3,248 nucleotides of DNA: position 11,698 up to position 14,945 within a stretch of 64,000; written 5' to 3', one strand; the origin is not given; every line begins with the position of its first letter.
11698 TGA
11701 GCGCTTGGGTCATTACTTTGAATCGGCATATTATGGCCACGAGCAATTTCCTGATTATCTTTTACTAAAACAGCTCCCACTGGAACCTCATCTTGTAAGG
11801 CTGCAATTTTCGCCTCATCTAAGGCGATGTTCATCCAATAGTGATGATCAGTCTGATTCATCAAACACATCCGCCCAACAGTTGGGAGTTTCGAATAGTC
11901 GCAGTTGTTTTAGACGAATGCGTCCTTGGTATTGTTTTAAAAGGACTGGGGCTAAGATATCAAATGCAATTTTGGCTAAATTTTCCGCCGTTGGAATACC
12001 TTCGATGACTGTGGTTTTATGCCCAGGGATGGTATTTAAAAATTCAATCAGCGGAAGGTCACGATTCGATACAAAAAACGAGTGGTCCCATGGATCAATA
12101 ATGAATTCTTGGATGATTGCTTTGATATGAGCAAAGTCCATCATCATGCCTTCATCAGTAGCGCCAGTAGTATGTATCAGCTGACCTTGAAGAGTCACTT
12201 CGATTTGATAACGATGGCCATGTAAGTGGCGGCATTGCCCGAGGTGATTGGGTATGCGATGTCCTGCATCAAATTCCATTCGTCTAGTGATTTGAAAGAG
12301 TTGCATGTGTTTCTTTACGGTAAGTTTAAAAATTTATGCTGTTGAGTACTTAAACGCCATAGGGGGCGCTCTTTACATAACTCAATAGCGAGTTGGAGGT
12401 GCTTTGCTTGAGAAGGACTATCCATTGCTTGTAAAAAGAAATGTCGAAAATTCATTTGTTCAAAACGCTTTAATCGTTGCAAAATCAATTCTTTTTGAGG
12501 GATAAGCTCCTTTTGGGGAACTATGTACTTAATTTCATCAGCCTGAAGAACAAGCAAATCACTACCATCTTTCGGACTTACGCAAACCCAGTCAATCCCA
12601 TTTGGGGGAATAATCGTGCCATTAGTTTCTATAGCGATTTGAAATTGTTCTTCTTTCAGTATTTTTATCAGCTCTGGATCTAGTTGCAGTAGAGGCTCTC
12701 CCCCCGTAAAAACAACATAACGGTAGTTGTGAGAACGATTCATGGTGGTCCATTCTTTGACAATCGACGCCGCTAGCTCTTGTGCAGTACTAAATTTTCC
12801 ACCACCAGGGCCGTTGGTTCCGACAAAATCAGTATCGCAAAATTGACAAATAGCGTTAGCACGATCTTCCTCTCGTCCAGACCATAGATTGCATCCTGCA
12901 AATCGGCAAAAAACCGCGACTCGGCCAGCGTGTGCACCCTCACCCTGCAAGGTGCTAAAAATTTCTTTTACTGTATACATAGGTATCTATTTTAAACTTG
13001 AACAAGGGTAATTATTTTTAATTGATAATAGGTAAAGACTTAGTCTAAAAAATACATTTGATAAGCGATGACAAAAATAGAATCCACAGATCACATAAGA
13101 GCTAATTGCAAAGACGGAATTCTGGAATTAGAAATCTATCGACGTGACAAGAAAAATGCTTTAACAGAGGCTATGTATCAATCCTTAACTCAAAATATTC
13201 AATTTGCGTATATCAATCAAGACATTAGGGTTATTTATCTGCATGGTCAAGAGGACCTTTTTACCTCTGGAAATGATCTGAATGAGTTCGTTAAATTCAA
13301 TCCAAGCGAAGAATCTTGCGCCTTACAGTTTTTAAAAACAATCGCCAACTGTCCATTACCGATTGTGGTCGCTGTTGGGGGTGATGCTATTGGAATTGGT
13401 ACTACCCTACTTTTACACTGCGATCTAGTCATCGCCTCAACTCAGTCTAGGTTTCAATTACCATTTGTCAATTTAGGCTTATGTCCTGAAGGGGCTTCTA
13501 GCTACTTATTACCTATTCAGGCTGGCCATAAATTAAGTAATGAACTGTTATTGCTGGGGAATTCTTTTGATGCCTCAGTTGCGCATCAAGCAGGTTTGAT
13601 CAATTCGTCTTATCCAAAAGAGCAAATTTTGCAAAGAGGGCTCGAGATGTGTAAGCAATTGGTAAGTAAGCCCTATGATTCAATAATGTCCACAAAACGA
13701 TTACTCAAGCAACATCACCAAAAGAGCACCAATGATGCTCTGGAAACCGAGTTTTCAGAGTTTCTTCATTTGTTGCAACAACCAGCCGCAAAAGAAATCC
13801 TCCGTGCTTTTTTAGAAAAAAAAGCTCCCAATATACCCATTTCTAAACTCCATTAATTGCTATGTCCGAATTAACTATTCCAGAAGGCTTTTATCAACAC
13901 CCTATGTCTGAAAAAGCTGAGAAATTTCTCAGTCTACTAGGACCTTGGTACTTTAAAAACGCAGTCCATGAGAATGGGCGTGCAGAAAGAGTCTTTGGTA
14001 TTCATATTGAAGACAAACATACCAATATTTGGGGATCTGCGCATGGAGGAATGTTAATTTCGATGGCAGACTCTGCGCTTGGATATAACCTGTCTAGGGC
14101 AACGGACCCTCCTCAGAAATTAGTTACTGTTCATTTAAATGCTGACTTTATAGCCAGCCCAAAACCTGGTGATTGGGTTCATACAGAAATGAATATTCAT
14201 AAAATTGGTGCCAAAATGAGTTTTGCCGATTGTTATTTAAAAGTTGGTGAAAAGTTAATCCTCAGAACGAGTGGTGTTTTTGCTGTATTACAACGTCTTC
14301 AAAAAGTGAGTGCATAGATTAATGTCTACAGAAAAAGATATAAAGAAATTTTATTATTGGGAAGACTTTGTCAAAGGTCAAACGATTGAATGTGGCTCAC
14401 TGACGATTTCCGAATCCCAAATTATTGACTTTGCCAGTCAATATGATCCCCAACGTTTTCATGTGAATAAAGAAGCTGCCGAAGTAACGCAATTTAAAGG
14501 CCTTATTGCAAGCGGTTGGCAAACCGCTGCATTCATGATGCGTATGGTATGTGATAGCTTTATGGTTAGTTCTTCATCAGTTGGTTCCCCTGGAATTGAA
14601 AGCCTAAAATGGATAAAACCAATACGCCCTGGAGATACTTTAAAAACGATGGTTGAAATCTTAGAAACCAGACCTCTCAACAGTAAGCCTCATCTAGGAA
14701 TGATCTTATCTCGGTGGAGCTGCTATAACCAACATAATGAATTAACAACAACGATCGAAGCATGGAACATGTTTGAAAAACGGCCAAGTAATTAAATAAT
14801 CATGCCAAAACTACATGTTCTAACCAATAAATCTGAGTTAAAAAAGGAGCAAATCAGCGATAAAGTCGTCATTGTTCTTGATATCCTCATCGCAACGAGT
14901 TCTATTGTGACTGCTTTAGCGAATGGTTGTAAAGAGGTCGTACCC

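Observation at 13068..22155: Ten-gene acyl-CoA cluster with a kinase-phosphatase pair and no acyl-CoA dehydrogenase: candidate phospho-acyl-CoA (4-hydroxy-acid-type) pathway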

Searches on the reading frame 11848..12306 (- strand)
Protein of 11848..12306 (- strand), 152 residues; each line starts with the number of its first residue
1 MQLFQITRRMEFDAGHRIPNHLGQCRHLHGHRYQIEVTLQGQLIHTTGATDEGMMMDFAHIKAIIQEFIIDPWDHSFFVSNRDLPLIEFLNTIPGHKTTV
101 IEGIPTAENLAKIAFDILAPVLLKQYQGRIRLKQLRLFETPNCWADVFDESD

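Call 6: search_protein_families(library=pfam, proteins=[window:11848-12306:-])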
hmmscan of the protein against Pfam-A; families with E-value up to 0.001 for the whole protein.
window:11848-12306:- (152 aa): 1 family
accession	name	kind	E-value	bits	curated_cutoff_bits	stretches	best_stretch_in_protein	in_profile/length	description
PF01242.24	PTPS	-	1.8e-33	115.5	22.4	1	5-147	1-118/121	6-pyruvoyl tetrahydropterin synthase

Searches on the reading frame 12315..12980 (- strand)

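Call 6: search_protein_families(library=pfam, proteins=[window:12315-12980:-])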
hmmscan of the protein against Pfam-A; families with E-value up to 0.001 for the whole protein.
window:12315-12980:- (221 aa): 1 family
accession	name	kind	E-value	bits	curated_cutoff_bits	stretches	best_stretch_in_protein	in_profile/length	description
PF04055.27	Radical_SAM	-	1e-08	36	29.5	1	42-124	8-89/166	Radical SAM superfamily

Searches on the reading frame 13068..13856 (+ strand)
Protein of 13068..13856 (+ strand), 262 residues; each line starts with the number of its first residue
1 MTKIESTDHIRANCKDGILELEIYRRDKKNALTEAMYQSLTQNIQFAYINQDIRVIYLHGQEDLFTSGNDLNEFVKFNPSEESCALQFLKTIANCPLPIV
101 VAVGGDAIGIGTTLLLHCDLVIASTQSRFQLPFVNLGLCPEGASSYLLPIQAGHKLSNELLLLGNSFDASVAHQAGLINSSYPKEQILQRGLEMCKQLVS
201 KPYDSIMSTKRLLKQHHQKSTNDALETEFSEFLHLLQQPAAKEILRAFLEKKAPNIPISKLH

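Call 3: search_protein_families(library=pfam, proteins=[window:13068-13856:+])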
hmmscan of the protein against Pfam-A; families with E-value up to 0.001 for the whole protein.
window:13068-13856:+ (262 aa): 2 families
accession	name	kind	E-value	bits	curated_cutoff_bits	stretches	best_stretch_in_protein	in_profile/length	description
PF00378.25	ECH_1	-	1.2e-43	149.7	27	1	15-255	3-247/251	Enoyl-CoA hydratase/isomerase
PF16113.10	ECH_2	-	1.1e-20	74.9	27.2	1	22-250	5-240/335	Enoyl-CoA hydratase/isomerase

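Call 4: search_protein_families(library=ncbifam, proteins=[window:13068-13856:+])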
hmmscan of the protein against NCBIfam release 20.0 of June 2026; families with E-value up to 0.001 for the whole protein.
window:13068-13856:+ (262 aa): 72 families (the best 25 are shown)
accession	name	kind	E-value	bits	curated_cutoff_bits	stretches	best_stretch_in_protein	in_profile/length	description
NF004681.0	PRK06023.1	equivalog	4.4e-53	180.3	282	1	7-252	2-249/250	crotonase/enoyl-CoA hydratase family protein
NF046063.1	oxepin_alt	equivalog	1.5e-45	155.7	300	1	14-255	6-254/254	oxepin-CoA hydrolase, alternative type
NF005700.0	PRK07511.1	subfamily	5.4e-40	137.6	274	1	10-255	5-257/260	enoyl-CoA hydratase family protein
NF051848.1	EnCoAHydtEchA19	equivalog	1.1e-39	136.5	400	1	15-255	7-254/258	enoyl-CoA hydratase EchA19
NF005496.0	PRK07110.1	domain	3.1e-39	134.6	215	1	12-243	9-241/249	polyketide synthase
NF004525.0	PRK05870.1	equivalog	9.7e-36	124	285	1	8-248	3-246/249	enoyl-CoA hydratase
NF006007.0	PRK08138.1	subfamily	1.2e-35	123.2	355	1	13-255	13-257/261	enoyl-CoA hydratase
NF007239.0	PRK09674.1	equivalog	4e-35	121.5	371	1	13-255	9-253/257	2,3-dehydroadipyl-CoA hydratase PaaF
NF006107.0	PRK08258.1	equivalog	4.1e-35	121.4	330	1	6-255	15-273/277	enoyl-CoA hydratase family protein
NF005803.0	PRK07658.1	equivalog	6.8e-35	120.7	313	1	10-255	4-253/257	enoyl-CoA hydratase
NF006109.0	PRK08260.1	subfamily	1e-34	120.2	320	2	92-256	109-275/296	enoyl-CoA hydratase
NF006699.0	PRK09245.1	subfamily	3e-34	118.5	354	1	8-255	3-262/266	crotonase/enoyl-CoA hydratase family protein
NF004840.0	PRK06190.1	equivalog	2.8e-33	115.6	253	1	8-241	4-241/260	enoyl-CoA hydratase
NF006008.0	PRK08139.1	equivalog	8e-32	110.8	313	1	6-255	9-262/266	enoyl-CoA hydratase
TIGR02280.1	PaaB1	equivalog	1.3e-31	110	345.15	1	13-255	4-252/256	2-(1,2-epoxy-1,2-dihydrophenyl)acetyl-CoA isomerase PaaG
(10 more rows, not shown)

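Call 54: search_solved_structures(query=window:13068-13856:+, max_evalue=1e-25)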
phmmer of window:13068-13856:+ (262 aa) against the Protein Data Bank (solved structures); distinct sequences matched with E-value up to 1e-25: 11.
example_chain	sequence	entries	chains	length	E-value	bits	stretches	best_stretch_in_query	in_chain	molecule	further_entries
6lvo_A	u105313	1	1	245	5.1e-50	173.6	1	16-250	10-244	Enoyl-CoA hydratase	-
5ve2_A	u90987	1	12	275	3.3e-49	171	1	11-255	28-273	Enoyl-CoA hydratase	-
7bor_A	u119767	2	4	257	1.2e-46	162.7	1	9-255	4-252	Probable enoyl-CoA hydratase/isomerase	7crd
4nek_A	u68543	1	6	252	2.3e-46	161.7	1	12-256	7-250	Enoyl-CoA hydratase/carnithine racemase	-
3fdu_A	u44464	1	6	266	1.4e-43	152.5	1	8-256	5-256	Putative enoyl-CoA hydratase/isomerase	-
6sl9_AAA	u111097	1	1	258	1.3e-29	106.8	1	14-255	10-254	Enoyl-CoA hydratase/carnithine racemase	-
6slb_AAA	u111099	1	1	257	1.4e-29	106.7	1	14-255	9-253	Enoyl-CoA hydratase/carnithine racemase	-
3hrx_A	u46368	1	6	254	1.6e-29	106.5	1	15-255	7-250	Probable enoyl-CoA hydratase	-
6sla_AAA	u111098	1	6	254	2.9e-29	105.7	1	14-255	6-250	Enoyl-CoA hydratase/carnithine racemase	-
4fzw_A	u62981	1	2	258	2.6e-26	96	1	16-255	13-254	2,3-dehydroadipyl-CoA hydratase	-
3qmj_A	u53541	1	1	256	2.9e-26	95.9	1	19-249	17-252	Enoyl-CoA hydratase, EchA8_6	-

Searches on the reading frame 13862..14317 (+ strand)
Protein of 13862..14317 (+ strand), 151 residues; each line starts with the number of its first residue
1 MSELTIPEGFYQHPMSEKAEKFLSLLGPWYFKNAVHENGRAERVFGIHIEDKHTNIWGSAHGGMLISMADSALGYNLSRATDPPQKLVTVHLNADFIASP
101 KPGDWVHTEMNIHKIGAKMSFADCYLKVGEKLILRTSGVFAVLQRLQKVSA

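Call 3: search_protein_families(library=pfam, proteins=[window:13862-14317:+])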
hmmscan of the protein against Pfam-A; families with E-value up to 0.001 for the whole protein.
window:13862-14317:+ (151 aa): 1 family
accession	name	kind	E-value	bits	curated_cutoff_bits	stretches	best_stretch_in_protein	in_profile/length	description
PF03061.28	4HBT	-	1e-10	42.2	20.6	1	58-125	2-69/79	Thioesterase superfamily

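Call 4: search_protein_families(library=ncbifam, proteins=[window:13862-14317:+])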
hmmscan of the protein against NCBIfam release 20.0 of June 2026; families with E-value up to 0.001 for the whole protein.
window:13862-14317:+ (151 aa): 2 families
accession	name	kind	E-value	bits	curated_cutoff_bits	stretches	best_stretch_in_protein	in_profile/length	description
TIGR02286.1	PaaD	equivalog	9.1e-07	29.1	118.9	1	47-133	20-104/114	hydroxyphenylacetyl-CoA thioesterase PaaI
TIGR00369.1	unchar_dom_1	domain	9.1e-07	29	36.6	1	46-123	21-97/117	hotdog fold thioesterase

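Call 52: search_solved_structures(query=window:13862-14317:+, max_evalue=0.01)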
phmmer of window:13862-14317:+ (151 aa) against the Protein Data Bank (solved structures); distinct sequences matched with E-value up to 0.01: 8.
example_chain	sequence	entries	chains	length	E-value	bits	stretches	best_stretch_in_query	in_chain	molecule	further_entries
2hbo_A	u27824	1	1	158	2.9e-13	53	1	5-144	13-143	Hypothetical protein (np_422103.1)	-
3dkz_A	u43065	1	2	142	2.5e-05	27.3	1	54-146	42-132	Thioesterase superfamily protein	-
2cy9_A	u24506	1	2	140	7.6e-05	25.7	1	45-126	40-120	Thioesterase superfamily member 2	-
2f0x_A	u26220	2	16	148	0.00097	22.1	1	44-126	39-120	Thioesterase superfamily member 2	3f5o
2h4u_A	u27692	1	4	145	0.0013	21.7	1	46-126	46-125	Thioesterase superfamily member 2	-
4ord_A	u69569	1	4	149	0.0016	21.4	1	44-133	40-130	Thioesterase Superfamily Member 2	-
1zki_A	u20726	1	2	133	0.0029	20.5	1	55-143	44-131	hypothetical protein PA5202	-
3nwz_A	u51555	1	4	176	0.0057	19.6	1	49-142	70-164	BH2602 protein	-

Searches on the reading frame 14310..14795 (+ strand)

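Call 3: search_protein_families(library=pfam, proteins=[window:14310-14795:+])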
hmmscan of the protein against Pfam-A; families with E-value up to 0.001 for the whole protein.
window:14310-14795:+ (161 aa): 2 families
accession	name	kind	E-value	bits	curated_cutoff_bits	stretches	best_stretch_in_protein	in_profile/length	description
PF01575.25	MaoC_dehydratas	-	4.1e-17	62.4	27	1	29-122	14-106/123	MaoC like domain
PF13452.11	FAS1_DH_region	-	0.00067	20.2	22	0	22-145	3-128/132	FAS1-like, dehydratase domain region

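Call 4: search_protein_families(library=ncbifam, proteins=[window:14310-14795:+])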
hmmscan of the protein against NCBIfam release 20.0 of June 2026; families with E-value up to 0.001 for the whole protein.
window:14310-14795:+ (161 aa): 2 families
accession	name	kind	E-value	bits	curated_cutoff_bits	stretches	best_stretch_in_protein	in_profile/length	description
NF038241.1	RipB_Ich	equivalog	7.1e-09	35.8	340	1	15-150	22-157/175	(R)-specific enoyl-CoA hydratase RipB/Ich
TIGR02278.1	PaaN-DH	equivalog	2.3e-08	32.8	562.8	1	16-150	524-657/664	phenylacetic acid degradation bifunctional protein PaaZ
